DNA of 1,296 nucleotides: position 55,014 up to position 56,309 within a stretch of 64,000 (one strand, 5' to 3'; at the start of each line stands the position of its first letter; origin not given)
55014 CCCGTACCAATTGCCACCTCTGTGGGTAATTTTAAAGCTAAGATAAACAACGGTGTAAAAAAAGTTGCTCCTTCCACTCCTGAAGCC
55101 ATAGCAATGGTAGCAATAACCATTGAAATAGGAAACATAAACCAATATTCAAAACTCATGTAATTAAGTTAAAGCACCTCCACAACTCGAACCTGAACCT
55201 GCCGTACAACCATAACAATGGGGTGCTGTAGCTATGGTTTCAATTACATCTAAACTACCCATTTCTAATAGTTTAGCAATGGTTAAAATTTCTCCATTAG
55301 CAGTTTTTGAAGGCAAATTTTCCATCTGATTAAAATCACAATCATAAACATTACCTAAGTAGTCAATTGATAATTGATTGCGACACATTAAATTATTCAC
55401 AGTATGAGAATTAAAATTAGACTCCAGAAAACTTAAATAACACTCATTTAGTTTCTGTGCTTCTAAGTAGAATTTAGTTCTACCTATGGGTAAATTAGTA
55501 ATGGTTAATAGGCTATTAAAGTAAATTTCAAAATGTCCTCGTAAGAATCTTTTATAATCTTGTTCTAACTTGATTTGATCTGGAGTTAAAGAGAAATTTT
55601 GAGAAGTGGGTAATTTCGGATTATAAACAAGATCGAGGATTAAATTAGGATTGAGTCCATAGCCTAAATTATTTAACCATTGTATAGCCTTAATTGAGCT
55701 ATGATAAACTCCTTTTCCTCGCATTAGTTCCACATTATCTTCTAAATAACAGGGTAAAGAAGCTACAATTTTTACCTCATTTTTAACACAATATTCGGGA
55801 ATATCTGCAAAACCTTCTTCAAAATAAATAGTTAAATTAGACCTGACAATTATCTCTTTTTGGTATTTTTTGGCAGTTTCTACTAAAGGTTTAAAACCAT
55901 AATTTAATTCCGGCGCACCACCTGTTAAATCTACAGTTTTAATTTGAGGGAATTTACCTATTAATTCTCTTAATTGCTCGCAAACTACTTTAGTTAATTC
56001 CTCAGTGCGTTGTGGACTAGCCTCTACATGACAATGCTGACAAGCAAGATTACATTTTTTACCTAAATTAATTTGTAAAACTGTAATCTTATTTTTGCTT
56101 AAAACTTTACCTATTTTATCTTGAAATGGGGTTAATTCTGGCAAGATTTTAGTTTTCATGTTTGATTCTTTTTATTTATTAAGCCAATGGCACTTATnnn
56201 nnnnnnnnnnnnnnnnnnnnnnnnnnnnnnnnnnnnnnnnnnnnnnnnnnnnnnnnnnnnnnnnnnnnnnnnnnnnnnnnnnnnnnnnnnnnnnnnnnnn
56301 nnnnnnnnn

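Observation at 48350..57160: Ten-gene minus-strand operon linking ArsM-like/ArsS-like enzymes to thiol-redox, DedA/TVP38 and TauE membrane proteins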

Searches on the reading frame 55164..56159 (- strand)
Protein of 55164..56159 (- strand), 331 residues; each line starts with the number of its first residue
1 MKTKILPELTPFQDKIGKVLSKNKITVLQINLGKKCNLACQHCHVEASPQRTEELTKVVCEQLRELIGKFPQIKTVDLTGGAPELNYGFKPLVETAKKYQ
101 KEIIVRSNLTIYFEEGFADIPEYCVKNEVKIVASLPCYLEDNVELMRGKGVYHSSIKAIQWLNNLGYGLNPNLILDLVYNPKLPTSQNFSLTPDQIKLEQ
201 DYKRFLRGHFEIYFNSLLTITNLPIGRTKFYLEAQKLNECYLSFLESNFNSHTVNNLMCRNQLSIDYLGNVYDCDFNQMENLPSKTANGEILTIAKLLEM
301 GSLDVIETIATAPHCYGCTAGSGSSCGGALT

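Call 3: search_protein_families(library=pfam, proteins=[window:55164-56159:-], max_evalue=0.01)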
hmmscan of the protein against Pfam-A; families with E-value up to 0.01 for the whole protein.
window:55164-56159:- (331 aa): 3 families
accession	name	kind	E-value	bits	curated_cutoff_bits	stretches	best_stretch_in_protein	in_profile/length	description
PF12345.13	DUF3641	-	1.5e-51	174.3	24.9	1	191-329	1-134/134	Protein of unknown function (DUF3641)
PF04055.27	Radical_SAM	-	1.9e-09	38.3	29.5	1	30-167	1-141/166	Radical SAM superfamily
PF13353.11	Fer4_12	-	0.007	17.1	22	0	34-103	13-81/137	4Fe-4S single cluster domain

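Call 4: search_protein_families(library=ncbifam, proteins=[window:55164-56159:-], max_evalue=0.01)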
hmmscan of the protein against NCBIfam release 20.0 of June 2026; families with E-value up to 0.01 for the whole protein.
window:55164-56159:- (331 aa): 38 families (the best 25 are shown)
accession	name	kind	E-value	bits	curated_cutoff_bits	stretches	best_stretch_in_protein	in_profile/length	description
TIGR04167.1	rSAM_SeCys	equivalog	6.5e-121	403.2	300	1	20-330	2-303/303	arsenosugar biosynthesis radical SAM (seleno)protein ArsS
NF050035.1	rSAM_WgK_link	exception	1.3e-11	44.2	650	1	26-164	9-145/367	radical SAM/SPASM peptide maturase WgkB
TIGR04078.1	rSAM_yydG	equivalog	2.7e-11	43.5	300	1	28-108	3-84/309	YydG family radical SAM peptide epimerase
TIGR02668.1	moaA_archaeal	equivalog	3.2e-09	36.2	325.25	1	24-108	8-93/303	GTP 3',8-cyclase MoaA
NF001199.0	PRK00164.2-1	equivalog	5.8e-09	35.5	231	1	23-110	9-97/308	GTP 3',8-cyclase MoaA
TIGR04053.2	TIGR04053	equivalog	6.1e-09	35.6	395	1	31-172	13-155/366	TIGR04053 family radical SAM/SPASM domain-containing protein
TIGR02666.1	moaA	equivalog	6.6e-09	35.2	284.05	1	24-108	8-99/336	GTP 3',8-cyclase MoaA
TIGR04251.1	SCM_rSAM_ScmF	equivalog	1.3e-08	34.7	400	1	30-179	8-156/353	SynChlorMet cassette radical SAM/SPASM protein ScmF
TIGR04317.1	W_rSAM_matur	equivalog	1.8e-08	33.9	380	1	27-163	5-137/349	tungsten cofactor oxidoreductase radical SAM maturase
TIGR03962.1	mycofact_rSAM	equivalog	3.9e-08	32.9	265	1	28-167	14-149/339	mycofactocin radical SAM maturase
TIGR04054.1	rSAM_NirJ1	equivalog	4.5e-08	32.1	650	1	21-163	31-170/387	putative heme d1 biosynthesis radical SAM protein NirJ1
NF033640.1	N_Twi_rSAM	subfamily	9.5e-08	31.5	170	1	21-165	106-268/398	twitch domain-containing radical SAM protein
TIGR04478.1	rSAM_YfkAB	equivalog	2e-07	30.6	250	1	21-114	20-117/363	radical SAM/CxCxxxxC motif protein YfkAB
TIGR04103.1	rSAM_nif11_3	equivalog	2.9e-07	29.4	725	1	31-185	10-160/412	nif11-class peptide radical SAM maturase 3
NF049973.1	radical_Rv1681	equivalog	8.3e-07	28.2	380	1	35-168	81-212/326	Rv1681 family radical SAM protein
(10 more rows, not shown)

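Call 5: find_encoding_contigs(protein=window:55164-56159:-, flank=10000, max_places=6)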
Protein window:55164-56159:- (331 aa): 2 contigs read that carry it; 1 place shown.
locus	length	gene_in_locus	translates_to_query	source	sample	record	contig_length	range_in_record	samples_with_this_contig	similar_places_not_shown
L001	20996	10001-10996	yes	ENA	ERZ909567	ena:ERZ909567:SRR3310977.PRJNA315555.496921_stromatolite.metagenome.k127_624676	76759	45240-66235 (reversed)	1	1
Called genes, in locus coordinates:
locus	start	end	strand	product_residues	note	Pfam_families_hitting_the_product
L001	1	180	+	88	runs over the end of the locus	-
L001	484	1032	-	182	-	PF13098:Thioredoxin_2 (weak)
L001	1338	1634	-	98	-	PF01385:OrfB_IS605 (weak)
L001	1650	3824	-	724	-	PF12437:GSIII_N, PF00120:Gln-synt_C, PF18318:Gln-synt_C-ter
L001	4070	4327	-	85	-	-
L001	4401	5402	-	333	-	PF00485:PRK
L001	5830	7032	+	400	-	PF01383:CpcD, PF00667:FAD_binding_1 (faint), PF00175:NAD_binding_1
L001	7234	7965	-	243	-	PF10099:RskA_C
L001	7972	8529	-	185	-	PF07638:Sigma70_ECF (weak), PF04542:Sigma70_r2, PF08281:Sigma70_r4_2, PF04545:Sigma70_r4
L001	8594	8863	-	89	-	-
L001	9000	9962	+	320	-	PF01209:Ubie_methyltran, PF13847:Methyltransf_31, PF08241:Methyltransf_11, PF08242:Methyltransf_12 (weak), PF13649:Methyltransf_25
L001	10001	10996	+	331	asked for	PF04055:Radical_SAM, PF12345:DUF3641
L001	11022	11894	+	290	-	PF01925:TauE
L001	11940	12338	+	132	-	-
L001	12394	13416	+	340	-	PF11376:DUF3179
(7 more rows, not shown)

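Call 7: find_related_loci(query=window:55164-56159:-, collection=genome_contigs, flank=10000)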
Query window:55164-56159:- (331 aa) in genome_contigs; peptide patterns used: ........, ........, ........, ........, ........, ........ (x = any residue, [..] = any of these).
369 stretches matched a pattern; 266 encode a relative of the query (tblastn E <= 1e-3); the best 80 are kept; 80 distinct loci.
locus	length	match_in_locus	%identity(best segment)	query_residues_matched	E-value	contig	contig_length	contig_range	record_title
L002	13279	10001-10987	78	1-331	1e-178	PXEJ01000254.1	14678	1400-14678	MAG: Cyanobacteria bacterium T3Sed10_376R1m T3-Sed10-C8534, whole genome shotgun sequence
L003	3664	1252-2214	73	9-330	5e-169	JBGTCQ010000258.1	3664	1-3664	MAG: Chroococcidiopsidaceae cyanobacterium isolate JTS-RE123 k141_10201389, whole genome shotgun sequence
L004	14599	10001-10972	72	7-330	2e-161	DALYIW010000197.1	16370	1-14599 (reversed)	MAG TPA_asm: Coleofasciculaceae cyanobacterium CTOTU46601 NODE_244_length_16370_cov_4.053386, whole genome shotgun seque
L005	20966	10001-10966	71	9-330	4e-161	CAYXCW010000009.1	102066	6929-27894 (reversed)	MAG TPA_asm: uncultured bacterium isolate binchicken_co319_167 genome assembly, contig: NODE_291_length_102066_cov_23.57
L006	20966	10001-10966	73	9-330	5e-161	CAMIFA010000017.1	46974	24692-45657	MAG: uncultured cyanobacterium isolate 5VxgWvZHuo_bin.2.MAG genome assembly, contig: NODE_31_length_46974_cov_6.207826,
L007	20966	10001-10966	72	9-330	3e-160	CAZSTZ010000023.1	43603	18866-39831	MAG TPA_asm: uncultured bacterium isolate binchicken_co405_168 genome assembly, contig: NODE_1162_length_43603_cov_12.27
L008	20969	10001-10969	71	8-330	3e-160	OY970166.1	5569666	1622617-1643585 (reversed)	MAG: uncultured cyanobacterium isolate MFD01721.bin.c.4 genome assembly, chromosome: 1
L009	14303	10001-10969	72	9-330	7e-160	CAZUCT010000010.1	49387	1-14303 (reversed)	MAG TPA_asm: uncultured bacterium isolate SRP141376_co3_269 genome assembly, contig: NODE_1688_length_49387_cov_56.32700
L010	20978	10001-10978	71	5-330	1e-159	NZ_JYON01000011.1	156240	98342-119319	Aliterella atlantica CENA595 contig_63, whole genome shotgun sequence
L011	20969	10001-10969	72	8-330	2e-159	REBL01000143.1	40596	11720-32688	MAG: Nodularia sp. (in: Bacteria) isolate LCM1.Bin15 NODE_600_length_40596_cov_46.9961, whole genome shotgun sequence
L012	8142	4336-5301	70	9-330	7e-159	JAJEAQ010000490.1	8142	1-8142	MAG: Trichodesmium sp. jk18x7bins.61 k141_176699, whole genome shotgun sequence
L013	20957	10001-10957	72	12-330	5e-159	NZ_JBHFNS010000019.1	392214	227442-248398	Floridaenema fluviatile BLCC-F154 k141_3035, whole genome shotgun sequence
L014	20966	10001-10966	71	9-330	5e-159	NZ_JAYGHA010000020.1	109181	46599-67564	Anabaena sp. UHCC 0451 scaffold00020__length=109181, whole genome shotgun sequence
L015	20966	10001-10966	72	9-330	4e-159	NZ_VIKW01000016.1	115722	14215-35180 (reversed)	Anabaena sp. UHCC 0204 scaffold16_cov0, whole genome shotgun sequence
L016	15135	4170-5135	71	9-330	5e-159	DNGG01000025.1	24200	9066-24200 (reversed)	MAG TPA_asm: Cyanobacteria bacterium UBA11372 contig_3, whole genome shotgun sequence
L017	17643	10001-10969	71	8-330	5e-159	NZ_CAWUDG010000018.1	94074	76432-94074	Anabaena sp. CCY 0017 isolate Anabaena CCY 0017 NODE_18_length_94074_cov_207.483466, whole genome shotgun sequence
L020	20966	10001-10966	71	9-330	2e-158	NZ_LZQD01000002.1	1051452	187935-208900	Trichormus sp. NMC-1 scaffold2, whole genome shotgun sequence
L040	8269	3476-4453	69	5-330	2e-155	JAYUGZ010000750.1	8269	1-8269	MAG: Cyanobacteriota bacterium isolate GFS_8293 GFS_8293_749, whole genome shotgun sequence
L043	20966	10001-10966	70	9-330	2e-155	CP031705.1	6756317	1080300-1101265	Microcoleus vaginatus HSN003, whole genome shotgun sequence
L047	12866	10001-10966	68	9-330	6e-155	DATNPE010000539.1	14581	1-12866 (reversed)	MAG TPA_asm: Allocoleopsis sp. isolate SMAG_U16473 k141_1716247, whole genome shotgun sequence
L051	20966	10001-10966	70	9-330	9e-155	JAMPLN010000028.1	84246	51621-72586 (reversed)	Microcoleus vaginatus FACHB-2002 strain DQ-U3 scaffold_28, whole genome shotgun sequence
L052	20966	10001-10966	69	9-330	2e-154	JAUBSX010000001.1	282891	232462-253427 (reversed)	Microcoleus sp. F4-D5 NODE_1_length_282891_cov_27.935438, whole genome shotgun sequence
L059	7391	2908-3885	69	5-330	2e-154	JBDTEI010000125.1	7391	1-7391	MAG: Microcoleus sp. isolate cluster2_bin.2 k127_2165783, whole genome shotgun sequence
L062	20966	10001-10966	69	9-330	2e-154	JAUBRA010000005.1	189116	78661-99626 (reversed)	Microcoleus sp. Pol10D4 NODE_39_length_189116_cov_20.629040, whole genome shotgun sequence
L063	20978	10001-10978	69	5-330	2e-154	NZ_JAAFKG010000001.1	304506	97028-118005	MAG: Microcoleus sp. bin48.metabat.b7b8b9.023 WN_Microcoleus_1_scaffold_1, whole genome shotgun sequence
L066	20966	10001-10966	68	9-330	3e-154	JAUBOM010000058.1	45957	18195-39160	Microcoleus sp. herbarium2 NODE_58_length_45957_cov_51.415799, whole genome shotgun sequence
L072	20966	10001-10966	69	9-330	1e-153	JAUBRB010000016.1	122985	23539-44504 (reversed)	Microcoleus sp. POL10_C6 NODE_48_length_122985_cov_45.201663, whole genome shotgun sequence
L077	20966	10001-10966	72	9-330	1e-153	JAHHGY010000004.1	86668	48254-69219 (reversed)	MAG: Chroococcus sp. CMT-3BRIN-NPC107 scaffold_174_c1, whole genome shotgun sequence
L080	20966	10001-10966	69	9-330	7e-154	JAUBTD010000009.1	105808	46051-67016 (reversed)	Microcoleus sp. F10-A1 NODE_34_length_105808_cov_33.132553, whole genome shotgun sequence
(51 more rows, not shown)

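Call 13: search_protein_families(library=pfam, proteins=[L080:7538-7879:+, L063:9330-9725:+, L051:15869-16597:+, L062:14937-15836:+, L040:1939-2598:+, L059:1153-1866:+, L052:5240-6277:+, L066:5830-6945:+, L072:7407-8558:+], max_evalue=0.001)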
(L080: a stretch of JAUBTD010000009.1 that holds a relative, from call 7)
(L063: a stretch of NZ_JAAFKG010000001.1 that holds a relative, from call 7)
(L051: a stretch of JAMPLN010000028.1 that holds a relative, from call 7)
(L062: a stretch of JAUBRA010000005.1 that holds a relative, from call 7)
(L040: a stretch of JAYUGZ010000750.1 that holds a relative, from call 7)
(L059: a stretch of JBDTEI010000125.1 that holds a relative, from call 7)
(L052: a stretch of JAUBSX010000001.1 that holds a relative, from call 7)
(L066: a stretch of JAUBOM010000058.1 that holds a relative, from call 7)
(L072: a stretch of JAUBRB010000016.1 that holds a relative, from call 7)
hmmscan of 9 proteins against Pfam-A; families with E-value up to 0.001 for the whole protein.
L080:7538-7879:+ (113 aa): 9 families
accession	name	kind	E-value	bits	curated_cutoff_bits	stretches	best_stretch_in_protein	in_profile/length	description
PF01022.26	HTH_5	-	3e-19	69.1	22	1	25-71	1-47/47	Bacterial regulatory protein, arsR family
PF12840.13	HTH_20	-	7.6e-12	45.5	27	1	23-72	1-51/51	Helix-turn-helix domain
PF24038.1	DUF7347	-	0.0002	22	27.6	1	19-75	4-63/77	Domain of unknown function (DUF7347)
PF09339.16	HTH_IclR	-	0.0002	21.5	22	1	30-71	7-50/52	IclR helix-turn-helix domain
PF13412.12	HTH_24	-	0.00034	20.6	21.9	1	25-70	2-48/48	Winged helix-turn-helix DNA-binding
PF13463.12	HTH_27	-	0.00058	20.5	22.2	1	29-76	6-58/68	Winged helix DNA-binding domain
PF01978.25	TrmB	-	0.00075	19.7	25.6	0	33-81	16-64/68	Sugar-specific transcriptional regulator TrmB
PF25213.1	HVO_A0261_N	-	0.00079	19.7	35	0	27-74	12-59/86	HVO_A0261 N-terminal domain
PF12802.13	MarR_2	-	0.00096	19.7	27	0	28-73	7-57/61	MarR family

L063:9330-9725:+ (131 aa): 1 family
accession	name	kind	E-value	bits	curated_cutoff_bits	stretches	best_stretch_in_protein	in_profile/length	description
PF01451.26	LMWPc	-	2.8e-23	83.2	23.2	1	4-126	1-143/144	Low molecular weight phosphotyrosine protein phosphatase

L051:15869-16597:+ (242 aa): 4 families
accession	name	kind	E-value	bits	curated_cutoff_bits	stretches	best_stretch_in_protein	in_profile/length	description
PF13419.12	HAD_2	-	2e-27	96.9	23.8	1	6-198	1-178/178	Haloacid dehalogenase-like hydrolase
PF00702.32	Hydrolase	-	4.1e-26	93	26.4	1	4-192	2-191/191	haloacid dehalogenase-like hydrolase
PF12710.13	HAD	-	3.4e-06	28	27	1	6-155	1-152/189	haloacid dehalogenase-like hydrolase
PF06888.18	Put_Phosphatase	-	0.00071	19.5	27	0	67-139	43-120/234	Putative Phosphatase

L062:14937-15836:+ (299 aa): 10 families
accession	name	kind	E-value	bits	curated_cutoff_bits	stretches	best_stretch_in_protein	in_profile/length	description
PF13649.12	Methyltransf_25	-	8.9e-24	84.4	27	1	104-200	1-97/97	Methyltransferase domain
PF08241.18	Methyltransf_11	-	2.4e-21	76.6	21.2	1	106-204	2-95/95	Methyltransferase domain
PF01209.24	Ubie_methyltran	-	1.9e-18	67.1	20.1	1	99-215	46-162/233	ubiE/COQ5 methyltransferase family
PF13847.12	Methyltransf_31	-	2.9e-16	59.9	27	1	103-208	6-113/145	Methyltransferase domain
PF08242.18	Methyltransf_12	-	9e-16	58.8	30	1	105-201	1-97/98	Methyltransferase domain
PF13489.12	Methyltransf_23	-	7e-12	45.8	27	1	98-248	20-163/164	Methyltransferase domain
PF05175.20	MTS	-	2.2e-10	40.8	23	1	98-224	28-156/170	Methyltransferase small domain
PF00891.24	Methyltransf_2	-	9.1e-05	22.3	22.3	1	87-206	48-166/210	O-methyltransferase domain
PF02390.23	Methyltransf_4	-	0.00032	20.6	24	1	104-159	5-61/173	Putative methyltransferase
PF01728.25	FtsJ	-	0.00038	20.9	24.1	1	100-159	21-76/181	FtsJ-like methyltransferase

L040:1939-2598:+ (219 aa): 1 family
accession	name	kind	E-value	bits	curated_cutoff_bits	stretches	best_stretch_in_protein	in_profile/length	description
PF03358.20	FMN_red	-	3.8e-30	104.9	24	1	8-152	1-151/152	NADPH-dependent FMN reductase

L059:1153-1866:+ (237 aa): 1 family
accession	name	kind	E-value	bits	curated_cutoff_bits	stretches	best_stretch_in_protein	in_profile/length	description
PF00230.25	MIP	-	2.2e-58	198.1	25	1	19-226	8-222/222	Major intrinsic protein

L052:5240-6277:+ (345 aa): 2 families
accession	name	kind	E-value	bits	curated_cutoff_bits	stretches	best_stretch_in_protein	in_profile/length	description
PF12849.12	PBP_like_2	-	1.4e-36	127.1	27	1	36-289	6-264/267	PBP superfamily domain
PF12727.12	PBP_like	-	2.9e-10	40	27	1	60-237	3-137/193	PBP superfamily domain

L066:5830-6945:+ (371 aa): 1 family
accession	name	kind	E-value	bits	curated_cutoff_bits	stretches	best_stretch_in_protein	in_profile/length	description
PF01384.25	PHO4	-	2.2e-65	221.4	33.7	1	17-362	1-350/350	Phosphate transporter family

L072:7407-8558:+ (383 aa): 1 family
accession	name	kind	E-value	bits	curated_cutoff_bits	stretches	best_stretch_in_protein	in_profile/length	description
PF01758.21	SBF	-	3.5e-49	167.5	24.3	1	62-268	1-190/191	Sodium Bile acid symporter family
